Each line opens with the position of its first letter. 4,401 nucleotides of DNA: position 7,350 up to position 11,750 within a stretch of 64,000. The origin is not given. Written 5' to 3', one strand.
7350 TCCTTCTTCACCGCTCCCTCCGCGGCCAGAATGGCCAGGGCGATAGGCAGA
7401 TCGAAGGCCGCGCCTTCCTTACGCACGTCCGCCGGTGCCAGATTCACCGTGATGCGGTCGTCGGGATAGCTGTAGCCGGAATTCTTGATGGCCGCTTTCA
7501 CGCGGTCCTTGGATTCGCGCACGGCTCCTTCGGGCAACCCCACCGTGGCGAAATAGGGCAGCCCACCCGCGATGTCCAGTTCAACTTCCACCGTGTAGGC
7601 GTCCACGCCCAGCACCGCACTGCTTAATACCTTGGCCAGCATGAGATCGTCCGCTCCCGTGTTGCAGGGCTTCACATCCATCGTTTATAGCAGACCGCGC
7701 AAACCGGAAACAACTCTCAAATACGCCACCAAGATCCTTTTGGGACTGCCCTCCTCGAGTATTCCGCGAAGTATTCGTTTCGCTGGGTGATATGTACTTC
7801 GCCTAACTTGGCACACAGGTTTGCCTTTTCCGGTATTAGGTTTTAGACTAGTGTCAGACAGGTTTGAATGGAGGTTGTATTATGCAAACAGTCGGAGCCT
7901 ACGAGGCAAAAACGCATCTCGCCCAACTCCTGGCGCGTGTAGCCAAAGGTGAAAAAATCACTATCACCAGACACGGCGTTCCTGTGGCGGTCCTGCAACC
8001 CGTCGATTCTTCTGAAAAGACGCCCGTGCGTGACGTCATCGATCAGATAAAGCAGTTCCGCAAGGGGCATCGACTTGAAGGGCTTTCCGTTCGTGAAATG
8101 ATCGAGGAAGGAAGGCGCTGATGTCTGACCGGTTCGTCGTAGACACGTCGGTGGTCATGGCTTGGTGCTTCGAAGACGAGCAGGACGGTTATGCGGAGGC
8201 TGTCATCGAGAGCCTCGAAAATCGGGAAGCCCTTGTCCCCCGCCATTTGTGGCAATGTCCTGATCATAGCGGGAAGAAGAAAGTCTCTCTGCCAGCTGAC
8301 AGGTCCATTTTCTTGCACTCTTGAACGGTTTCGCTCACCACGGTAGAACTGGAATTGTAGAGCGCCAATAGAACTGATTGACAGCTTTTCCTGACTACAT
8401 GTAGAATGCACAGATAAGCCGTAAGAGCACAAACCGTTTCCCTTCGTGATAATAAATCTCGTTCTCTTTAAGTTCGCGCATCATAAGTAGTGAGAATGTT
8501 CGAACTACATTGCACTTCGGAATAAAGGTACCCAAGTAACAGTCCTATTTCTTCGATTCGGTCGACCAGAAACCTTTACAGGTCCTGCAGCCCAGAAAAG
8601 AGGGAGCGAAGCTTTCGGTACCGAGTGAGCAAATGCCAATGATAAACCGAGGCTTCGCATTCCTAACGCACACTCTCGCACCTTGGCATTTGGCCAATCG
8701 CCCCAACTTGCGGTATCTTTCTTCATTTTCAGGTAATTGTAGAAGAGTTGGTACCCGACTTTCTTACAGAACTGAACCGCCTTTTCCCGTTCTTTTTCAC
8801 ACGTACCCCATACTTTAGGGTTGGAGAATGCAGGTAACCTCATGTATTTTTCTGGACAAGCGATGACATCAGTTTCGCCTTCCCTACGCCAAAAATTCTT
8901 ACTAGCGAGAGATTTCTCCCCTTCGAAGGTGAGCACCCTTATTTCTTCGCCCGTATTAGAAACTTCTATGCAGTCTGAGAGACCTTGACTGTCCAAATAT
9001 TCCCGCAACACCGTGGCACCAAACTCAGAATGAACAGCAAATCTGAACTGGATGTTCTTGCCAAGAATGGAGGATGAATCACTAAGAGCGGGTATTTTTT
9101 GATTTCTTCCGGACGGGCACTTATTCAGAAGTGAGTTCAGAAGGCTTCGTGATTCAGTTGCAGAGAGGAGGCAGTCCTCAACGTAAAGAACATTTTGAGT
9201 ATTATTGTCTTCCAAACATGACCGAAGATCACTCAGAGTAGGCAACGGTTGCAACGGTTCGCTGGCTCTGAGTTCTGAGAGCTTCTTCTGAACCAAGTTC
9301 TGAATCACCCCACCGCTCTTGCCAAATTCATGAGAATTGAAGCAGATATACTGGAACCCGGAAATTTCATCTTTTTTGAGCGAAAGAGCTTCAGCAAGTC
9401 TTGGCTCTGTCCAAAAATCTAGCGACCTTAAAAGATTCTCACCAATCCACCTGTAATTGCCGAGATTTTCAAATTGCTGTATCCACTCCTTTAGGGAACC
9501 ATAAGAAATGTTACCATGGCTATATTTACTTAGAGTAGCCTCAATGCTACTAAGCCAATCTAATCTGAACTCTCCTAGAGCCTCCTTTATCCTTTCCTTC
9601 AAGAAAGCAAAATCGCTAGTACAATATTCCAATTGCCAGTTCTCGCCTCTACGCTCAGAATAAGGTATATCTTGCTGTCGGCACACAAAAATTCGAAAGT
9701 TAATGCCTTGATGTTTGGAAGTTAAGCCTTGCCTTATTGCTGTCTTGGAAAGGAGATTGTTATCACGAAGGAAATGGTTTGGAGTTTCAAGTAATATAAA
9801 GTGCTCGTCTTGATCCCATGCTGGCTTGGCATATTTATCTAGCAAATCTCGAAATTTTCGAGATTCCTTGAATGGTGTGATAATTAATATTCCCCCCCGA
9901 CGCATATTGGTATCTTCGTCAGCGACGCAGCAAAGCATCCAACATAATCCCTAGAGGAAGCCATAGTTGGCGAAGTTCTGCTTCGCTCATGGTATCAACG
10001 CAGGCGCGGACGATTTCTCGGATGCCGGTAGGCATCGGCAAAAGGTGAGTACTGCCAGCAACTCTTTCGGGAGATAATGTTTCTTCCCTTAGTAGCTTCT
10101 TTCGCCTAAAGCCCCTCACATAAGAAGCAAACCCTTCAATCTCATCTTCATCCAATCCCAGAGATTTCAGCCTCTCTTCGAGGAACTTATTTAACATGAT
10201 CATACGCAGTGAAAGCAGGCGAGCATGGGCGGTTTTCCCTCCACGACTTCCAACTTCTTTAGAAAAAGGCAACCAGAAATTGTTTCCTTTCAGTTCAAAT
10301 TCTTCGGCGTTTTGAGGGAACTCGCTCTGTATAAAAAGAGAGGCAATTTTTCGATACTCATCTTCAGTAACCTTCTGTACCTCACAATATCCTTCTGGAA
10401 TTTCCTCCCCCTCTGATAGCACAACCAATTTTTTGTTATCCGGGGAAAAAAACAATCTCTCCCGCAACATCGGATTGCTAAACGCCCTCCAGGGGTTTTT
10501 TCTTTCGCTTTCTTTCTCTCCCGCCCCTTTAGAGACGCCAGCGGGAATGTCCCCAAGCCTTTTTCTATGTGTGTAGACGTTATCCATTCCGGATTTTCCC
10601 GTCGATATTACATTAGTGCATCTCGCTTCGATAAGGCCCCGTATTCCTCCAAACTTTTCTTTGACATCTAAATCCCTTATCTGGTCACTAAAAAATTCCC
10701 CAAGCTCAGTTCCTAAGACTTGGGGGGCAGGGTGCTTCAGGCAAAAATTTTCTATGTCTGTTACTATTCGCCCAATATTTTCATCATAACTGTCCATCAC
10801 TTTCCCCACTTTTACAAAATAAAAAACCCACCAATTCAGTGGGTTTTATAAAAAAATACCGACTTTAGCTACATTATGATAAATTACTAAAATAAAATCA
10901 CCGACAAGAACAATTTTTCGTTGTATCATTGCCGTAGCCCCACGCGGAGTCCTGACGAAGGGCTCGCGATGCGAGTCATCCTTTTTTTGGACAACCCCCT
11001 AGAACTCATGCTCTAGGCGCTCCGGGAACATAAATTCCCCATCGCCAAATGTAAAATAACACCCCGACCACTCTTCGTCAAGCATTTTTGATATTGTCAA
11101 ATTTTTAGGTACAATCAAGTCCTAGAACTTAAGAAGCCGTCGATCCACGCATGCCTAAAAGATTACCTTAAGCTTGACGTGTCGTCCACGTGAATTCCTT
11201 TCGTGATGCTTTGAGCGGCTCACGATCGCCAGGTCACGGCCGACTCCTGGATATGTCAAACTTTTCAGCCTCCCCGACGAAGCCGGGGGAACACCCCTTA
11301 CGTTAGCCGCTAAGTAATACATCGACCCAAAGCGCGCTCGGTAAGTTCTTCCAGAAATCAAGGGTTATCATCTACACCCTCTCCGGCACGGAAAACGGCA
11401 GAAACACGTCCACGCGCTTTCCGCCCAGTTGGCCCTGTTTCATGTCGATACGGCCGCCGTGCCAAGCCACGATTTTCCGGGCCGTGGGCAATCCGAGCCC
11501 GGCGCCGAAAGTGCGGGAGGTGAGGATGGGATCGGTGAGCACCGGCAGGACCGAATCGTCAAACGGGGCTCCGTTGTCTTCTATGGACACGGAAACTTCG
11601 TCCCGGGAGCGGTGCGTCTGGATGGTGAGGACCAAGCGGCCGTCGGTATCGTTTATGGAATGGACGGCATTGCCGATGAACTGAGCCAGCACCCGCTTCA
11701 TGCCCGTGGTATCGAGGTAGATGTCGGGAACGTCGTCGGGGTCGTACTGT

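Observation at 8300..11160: AT-rich two-gene islet of unknown function inserted at a broken vapBC locus: candidate novel (defence?) system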

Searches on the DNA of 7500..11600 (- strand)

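Call 36: search_rna_families(source=window, start=7500, end=11600, threshold=evalue, max_evalue=1)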
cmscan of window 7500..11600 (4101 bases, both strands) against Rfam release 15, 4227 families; matches with E-value up to 1: 1.
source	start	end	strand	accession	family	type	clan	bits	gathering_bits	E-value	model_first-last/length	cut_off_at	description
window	10818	10909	-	RF00513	Trp_leader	Cis-reg; leader;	-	21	41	0.67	1-100/100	no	Tryptophan operon leader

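Call 51: search_rna_families(sources=[L004, L007, L010, L002], threshold=evalue, max_evalue=1)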
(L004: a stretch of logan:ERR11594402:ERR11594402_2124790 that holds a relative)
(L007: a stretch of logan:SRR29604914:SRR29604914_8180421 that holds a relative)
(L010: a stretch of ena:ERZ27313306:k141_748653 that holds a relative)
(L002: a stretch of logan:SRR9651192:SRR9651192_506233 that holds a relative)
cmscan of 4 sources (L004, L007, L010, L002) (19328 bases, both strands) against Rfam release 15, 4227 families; matches with E-value up to 1: 4.
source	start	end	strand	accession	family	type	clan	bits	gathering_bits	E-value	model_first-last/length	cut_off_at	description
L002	2758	2836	+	RF00513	Trp_leader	Cis-reg; leader;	-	33.4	41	0.0017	1-100/100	no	Tryptophan operon leader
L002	2108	2180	-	RF03716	mir-7131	Gene; miRNA;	-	25.7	74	0.2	1-84/84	no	mir-7131 microRNA precursor family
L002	3903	3962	+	RF01668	P10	Gene; sRNA;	-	21.4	37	0.28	1-72/72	no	Pseudomonas sRNA P10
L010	1271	1330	-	RF01151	snoU82P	Gene; snRNA; snoRNA; CD-box;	-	19.2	42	0.48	1-55/55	no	Small nucleolar RNA U82P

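Call 64: search_with_rna_model(model_id=R1, source=window, start=10600, end=11500, filters=off, max_evalue=10, show_alignments=2)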
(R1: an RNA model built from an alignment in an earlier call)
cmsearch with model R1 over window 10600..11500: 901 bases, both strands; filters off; matches with E-value up to 10: 9.
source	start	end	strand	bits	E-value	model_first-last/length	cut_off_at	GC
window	10973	11017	-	0.1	1.5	10-54/163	no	0.47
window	10698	10725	+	0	1.7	61-88/163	no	0.57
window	11095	11123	+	0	1.7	116-159/163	no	0.31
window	10841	10860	-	-0.2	1.8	65-84/163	no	0.25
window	11024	11039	+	-0.7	2.8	137-152/163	no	0.44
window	11024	11039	-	-0.9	3.2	137-152/163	no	0.44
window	10819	10849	+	-1.3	4.3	129-158/163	no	0.32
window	10876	10929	-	-2.1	7.8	5-59/163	no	0.24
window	10908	10919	+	-2.4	9.8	139-150/163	no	0.25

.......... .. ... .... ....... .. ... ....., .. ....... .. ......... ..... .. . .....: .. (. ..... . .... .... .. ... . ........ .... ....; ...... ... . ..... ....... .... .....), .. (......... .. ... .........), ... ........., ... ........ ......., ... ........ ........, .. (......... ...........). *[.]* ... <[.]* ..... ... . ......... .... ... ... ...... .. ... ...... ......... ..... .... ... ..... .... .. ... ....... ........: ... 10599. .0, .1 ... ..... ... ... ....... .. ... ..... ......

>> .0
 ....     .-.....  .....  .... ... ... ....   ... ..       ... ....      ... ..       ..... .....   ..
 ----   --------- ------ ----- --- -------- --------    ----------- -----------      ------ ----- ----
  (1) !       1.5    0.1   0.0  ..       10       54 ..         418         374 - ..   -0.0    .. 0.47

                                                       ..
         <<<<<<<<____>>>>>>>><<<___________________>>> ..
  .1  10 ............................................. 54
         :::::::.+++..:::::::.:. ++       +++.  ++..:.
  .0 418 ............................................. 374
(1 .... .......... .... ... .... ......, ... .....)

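Call 65: search_with_rna_model(model_id=R1, source=L001, start=6300, end=7250, filters=off, max_evalue=10, show_alignments=2)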
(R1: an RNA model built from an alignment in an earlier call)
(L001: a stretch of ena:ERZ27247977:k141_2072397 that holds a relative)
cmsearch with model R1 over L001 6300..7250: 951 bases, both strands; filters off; matches with E-value up to 10: 15.
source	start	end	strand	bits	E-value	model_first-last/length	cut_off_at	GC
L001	7076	7098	+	2.5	0.28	10-29/163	no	0.65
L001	7091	7114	-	2.3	0.32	62-87/163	no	0.58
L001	6547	6572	-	0.2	1.4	90-114/163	no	0.58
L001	6331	6445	+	0.1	1.6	1-163/163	no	0.57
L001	6983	7007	+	0.1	1.6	62-87/163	no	0.68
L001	6548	6570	+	0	1.7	133-155/163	no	0.52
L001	6890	6909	-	-0.3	2.1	10-29/163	no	0.45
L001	6850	6866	+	-0.4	2.3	94-110/163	no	0.59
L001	6348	6407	-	-0.5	2.5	126-159/163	no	0.53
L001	6952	6971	-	-1.2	4.2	65-84/163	no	0.6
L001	6946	6978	+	-1.2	4.2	89-115/163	no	0.58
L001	6418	6472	-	-1.9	7.1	8-56/163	no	0.51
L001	6750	6762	-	-2.1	8.2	96-108/163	no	0.69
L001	6593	6615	+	-2.2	8.6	133-155/163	no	0.57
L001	6304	6330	+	-2.3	9.2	130-157/163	no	0.81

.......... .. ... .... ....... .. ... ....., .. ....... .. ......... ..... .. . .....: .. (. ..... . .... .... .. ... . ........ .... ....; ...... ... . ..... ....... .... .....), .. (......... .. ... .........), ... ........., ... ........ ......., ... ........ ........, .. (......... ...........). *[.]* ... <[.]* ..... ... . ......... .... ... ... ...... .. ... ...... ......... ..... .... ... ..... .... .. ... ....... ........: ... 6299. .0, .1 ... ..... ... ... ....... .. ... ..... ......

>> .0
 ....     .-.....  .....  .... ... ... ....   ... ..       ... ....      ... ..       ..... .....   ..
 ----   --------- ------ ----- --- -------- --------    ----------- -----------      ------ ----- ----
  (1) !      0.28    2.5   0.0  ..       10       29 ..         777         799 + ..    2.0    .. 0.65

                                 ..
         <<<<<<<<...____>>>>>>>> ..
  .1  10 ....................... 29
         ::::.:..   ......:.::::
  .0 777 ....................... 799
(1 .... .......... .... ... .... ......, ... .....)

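Call 71: search_with_rna_model(model_id=R1, sources=[L003, L006, L008, L010, L012, L014, L015, L016, L017, L019, L021, L022, L023, L024, L025, L026, L027, L028, L029, L032, L030, L033, L034, L035, L005], max_evalue=0.001, make_alignment=true)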
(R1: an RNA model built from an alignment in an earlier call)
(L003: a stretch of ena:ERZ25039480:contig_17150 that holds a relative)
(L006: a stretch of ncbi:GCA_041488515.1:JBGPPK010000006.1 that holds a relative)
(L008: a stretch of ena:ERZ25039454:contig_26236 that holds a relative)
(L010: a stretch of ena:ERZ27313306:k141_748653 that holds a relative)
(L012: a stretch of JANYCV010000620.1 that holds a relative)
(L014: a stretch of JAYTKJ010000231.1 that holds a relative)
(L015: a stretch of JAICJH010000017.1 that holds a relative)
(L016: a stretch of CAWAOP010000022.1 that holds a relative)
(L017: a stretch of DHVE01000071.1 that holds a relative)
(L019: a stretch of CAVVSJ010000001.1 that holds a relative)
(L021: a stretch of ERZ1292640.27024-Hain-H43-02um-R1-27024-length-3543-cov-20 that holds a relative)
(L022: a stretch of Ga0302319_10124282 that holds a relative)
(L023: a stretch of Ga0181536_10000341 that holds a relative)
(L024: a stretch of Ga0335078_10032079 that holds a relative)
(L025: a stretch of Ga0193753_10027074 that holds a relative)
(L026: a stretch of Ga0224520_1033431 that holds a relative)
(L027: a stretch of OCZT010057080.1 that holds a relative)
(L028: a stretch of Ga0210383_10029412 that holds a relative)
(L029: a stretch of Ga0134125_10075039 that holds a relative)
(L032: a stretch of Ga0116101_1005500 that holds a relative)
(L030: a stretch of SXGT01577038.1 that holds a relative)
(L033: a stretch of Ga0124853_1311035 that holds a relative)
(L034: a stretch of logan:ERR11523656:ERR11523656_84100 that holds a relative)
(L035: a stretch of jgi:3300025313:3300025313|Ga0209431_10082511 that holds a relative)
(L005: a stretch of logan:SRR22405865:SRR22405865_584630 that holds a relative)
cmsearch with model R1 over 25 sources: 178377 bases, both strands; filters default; matches with E-value up to 0.001: 20.
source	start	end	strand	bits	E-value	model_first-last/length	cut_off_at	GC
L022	1330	1492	+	195.1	5.5e-61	1-163/163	no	0.52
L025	476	638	+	187.8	1.3e-58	1-163/163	no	0.52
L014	5714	5877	+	181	1.9e-56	1-163/163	no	0.53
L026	445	606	+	179.9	4.1e-56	1-163/163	no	0.52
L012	1729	1890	+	179.4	6.3e-56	1-163/163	no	0.54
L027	606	768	+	179.3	6.8e-56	1-163/163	no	0.51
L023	2721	2880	+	178.9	9.1e-56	1-163/163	no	0.54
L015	5690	5852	+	175.2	1.4e-54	1-163/163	no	0.55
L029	1129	1298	+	173.8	3.9e-54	1-163/163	no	0.51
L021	790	952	+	173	7e-54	1-163/163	no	0.54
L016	5718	5878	+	171.3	2.6e-53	1-163/163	no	0.53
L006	7787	7950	+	163.2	1e-50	1-163/163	no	0.49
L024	2741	2906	+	159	2.3e-49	1-163/163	no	0.53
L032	1030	1198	+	154.2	7.6e-48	1-163/163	no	0.54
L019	5685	5849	+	145.6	4.8e-45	1-163/163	no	0.5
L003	6811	6977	+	132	1.1e-40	1-163/163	no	0.59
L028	2668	2836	+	128.3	1.7e-39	1-163/163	no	0.58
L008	7777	7940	+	115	3.2e-35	1-163/163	no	0.52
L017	5761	5897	+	36.7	5.2e-10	1-163/163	no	0.51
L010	3735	3882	+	31.5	2.3e-08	1-163/163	no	0.51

Alignment A6: 20 matches aligned to the model, 223 columns, each read 5' to 3' on its own strand. Consensus structure (alignment columns), stored with it:
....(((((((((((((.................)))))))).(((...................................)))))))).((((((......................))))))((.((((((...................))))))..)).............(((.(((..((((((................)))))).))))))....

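Call 73: build_rna_model(alignment_id=A6)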
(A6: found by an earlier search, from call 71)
Model R2 built from alignment A6 (20 sequences, 223 columns); structure: stored with the alignment.
model positions 163; base pairs 42; branch points 4; effective number of sequences 2.07; information 0.59 bits per position. Calibrated on 0.2 Mb of random sequence (short: E-values are rough).
structure used (alignment columns):
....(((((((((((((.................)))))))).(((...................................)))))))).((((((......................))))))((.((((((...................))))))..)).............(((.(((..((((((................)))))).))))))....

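Call 74: search_with_rna_model(model_id=R2, sources=[L011, L002, L034, L005, L035, L036, L037, L030, L033, L031, L020], filters=off, max_evalue=1, show_alignments=3)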
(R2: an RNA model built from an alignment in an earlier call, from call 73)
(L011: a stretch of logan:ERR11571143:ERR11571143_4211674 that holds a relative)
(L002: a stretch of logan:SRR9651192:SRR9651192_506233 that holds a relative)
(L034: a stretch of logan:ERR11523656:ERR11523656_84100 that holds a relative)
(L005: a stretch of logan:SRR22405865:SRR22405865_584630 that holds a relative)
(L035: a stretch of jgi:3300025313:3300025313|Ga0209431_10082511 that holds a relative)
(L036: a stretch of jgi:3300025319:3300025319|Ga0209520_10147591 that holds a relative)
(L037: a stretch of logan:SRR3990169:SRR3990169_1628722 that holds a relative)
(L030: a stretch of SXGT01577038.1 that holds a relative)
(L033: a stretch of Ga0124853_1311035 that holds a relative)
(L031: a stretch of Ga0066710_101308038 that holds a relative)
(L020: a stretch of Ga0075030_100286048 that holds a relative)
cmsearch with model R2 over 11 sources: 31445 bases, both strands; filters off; matches with E-value up to 1: 6.
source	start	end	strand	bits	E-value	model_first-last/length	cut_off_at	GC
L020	14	57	+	31.7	1.8e-08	116-159/163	no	0.41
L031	2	68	+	12.8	0.0079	89-159/163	no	0.45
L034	903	1079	+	7.5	0.3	1-163/163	no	0.46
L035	1469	1492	-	6.5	0.61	63-86/163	no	0.58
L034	285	312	+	5.9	0.95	61-88/163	no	0.57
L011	619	648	-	5.9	0.97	129-158/163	no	0.53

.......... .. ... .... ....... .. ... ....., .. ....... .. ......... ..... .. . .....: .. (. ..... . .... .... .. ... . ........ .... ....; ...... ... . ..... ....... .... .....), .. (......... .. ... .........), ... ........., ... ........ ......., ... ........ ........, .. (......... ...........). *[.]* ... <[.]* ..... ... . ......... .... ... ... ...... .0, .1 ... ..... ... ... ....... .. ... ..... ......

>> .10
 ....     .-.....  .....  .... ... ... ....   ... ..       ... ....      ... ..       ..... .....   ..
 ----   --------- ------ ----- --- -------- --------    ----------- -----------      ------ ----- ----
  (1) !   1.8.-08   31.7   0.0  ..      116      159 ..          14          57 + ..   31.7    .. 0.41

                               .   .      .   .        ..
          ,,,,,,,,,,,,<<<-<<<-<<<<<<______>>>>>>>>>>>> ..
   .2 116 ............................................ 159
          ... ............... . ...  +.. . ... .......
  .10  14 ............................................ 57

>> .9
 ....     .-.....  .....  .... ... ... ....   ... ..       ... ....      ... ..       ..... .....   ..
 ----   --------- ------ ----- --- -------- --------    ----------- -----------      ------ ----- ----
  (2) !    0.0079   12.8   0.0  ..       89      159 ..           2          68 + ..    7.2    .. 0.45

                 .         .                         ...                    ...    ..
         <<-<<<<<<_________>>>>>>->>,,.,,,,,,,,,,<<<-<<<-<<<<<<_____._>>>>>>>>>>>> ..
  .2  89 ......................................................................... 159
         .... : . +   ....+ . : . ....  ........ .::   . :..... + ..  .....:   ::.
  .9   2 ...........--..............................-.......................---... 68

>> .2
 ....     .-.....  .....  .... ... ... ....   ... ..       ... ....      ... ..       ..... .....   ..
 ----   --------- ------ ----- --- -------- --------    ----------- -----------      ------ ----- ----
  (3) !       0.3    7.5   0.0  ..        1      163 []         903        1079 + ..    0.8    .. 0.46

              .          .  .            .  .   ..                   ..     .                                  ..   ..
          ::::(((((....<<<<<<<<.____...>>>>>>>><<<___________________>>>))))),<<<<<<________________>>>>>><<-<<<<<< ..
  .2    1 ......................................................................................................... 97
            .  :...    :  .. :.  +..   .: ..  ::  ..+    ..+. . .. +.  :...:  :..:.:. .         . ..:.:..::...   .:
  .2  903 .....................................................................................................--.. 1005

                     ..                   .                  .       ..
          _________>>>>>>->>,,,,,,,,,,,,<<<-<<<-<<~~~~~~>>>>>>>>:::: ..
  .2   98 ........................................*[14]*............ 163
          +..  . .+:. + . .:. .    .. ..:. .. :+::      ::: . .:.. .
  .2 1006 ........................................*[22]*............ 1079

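Call 114: search_rna_families(source=L007, start=1290, end=1520, threshold=evalue, max_evalue=10)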
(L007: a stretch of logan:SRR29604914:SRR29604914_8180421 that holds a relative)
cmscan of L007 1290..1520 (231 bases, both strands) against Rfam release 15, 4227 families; matches with E-value up to 10: 12.
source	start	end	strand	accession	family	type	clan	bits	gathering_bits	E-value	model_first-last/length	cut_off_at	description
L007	1374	1494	+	RF02452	ncr1575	Gene; sRNA;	-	24.6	60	0.1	1-212/212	no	Bacillus sRNA ncr1575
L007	1414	1496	+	RF00515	PyrR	Cis-reg;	-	22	54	0.46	1-115/115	no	PyrR binding site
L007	1426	1493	+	RF01859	Phe_leader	Cis-reg; leader;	-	18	55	0.96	1-125/125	no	Phenylalanine leader peptide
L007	1420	1494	+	RF02270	nse_sRNA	Gene;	-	15.5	75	3.3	1-73/73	no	Neisseria sigma-E sRNA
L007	1413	1501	+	RF03000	LOOT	Gene; sRNA;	-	13.7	46.4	2.2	1-121/121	no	LOOT RNA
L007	1387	1422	+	RF01918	mir-1249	Gene; miRNA;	-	13.2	83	4.1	21-55/75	no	mir-1249 microRNA precursor family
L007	1300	1401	+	RF03066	COG3610-DE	Gene; sRNA;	-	12.7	73.5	5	1-116/116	no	COG3610-DE RNA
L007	1381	1501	+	RF02195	TP53TG1_1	Gene; lncRNA;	-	12.4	40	2.4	1-153/153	no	TP53 target 1 conserved region 1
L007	1458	1489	-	RF01370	CRISPR-DR57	Gene; CRISPR;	-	12.2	39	7.3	1-37/37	no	CRISPR RNA direct repeat element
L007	1301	1342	-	RF00382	DnaX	Cis-reg; frameshift_element;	-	11.6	35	3.2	1-65/65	no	DnaX ribosomal frameshifting element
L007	1323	1370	+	RF02975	DUF3800-XI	Gene; sRNA;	-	10.6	37.8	4.9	1-48/48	no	DUF3800-XI RNA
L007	1462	1489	+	RF02744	Rev39_5p_UTR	Cis-reg;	-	8.2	88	3.2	197-225/300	no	Soft rot Enterobacteriaceae Rev 39 5'UTR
